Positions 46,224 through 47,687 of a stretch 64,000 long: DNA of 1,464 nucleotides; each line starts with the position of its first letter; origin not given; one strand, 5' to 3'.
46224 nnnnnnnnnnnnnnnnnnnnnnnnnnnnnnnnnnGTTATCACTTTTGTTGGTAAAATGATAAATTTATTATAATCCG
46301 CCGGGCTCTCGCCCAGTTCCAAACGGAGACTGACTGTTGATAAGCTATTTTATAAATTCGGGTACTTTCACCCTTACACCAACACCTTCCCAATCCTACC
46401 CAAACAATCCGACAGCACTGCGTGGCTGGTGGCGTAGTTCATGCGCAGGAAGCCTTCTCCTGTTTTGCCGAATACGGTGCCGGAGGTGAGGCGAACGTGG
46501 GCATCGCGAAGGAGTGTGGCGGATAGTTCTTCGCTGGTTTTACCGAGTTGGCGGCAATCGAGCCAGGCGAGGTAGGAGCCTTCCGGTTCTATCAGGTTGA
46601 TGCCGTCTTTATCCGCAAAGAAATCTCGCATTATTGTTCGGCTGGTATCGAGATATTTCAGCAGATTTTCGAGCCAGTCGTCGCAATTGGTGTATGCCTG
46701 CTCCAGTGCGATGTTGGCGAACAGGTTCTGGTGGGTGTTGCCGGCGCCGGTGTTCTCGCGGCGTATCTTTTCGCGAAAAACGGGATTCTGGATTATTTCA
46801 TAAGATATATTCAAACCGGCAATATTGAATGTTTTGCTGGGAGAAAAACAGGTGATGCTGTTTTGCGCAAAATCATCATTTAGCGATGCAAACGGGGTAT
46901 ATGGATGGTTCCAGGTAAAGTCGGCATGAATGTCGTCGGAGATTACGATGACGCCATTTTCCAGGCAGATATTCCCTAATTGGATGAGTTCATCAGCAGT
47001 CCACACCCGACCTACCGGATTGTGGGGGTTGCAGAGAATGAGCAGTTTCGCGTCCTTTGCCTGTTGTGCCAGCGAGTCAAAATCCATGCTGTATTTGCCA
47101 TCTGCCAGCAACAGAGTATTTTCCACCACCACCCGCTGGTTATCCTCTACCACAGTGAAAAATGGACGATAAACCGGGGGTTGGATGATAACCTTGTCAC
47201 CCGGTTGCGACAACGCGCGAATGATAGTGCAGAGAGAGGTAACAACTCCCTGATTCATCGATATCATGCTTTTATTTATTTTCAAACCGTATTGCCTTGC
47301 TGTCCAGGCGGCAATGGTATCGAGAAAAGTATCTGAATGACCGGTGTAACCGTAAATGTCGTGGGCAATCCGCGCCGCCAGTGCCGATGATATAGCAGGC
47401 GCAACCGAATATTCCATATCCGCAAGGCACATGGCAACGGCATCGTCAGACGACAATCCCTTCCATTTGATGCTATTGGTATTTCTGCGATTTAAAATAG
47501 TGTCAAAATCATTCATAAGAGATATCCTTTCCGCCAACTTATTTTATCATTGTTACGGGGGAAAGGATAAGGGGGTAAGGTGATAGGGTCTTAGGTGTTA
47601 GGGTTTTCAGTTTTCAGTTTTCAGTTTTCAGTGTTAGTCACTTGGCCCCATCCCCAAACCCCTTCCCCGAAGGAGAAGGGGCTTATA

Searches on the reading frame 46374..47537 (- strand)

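Call 70: search_protein_families(library=pfam, proteins=[window:46374-47537:-], max_evalue=0.001)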
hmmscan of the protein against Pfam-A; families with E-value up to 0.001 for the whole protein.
window:46374-47537:- (387 aa): 1 family
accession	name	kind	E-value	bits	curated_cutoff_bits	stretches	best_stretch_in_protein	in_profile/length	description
PF00155.27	Aminotran_1_2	-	1e-39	137.2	19.7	1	60-376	36-355/361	Aminotransferase class I and II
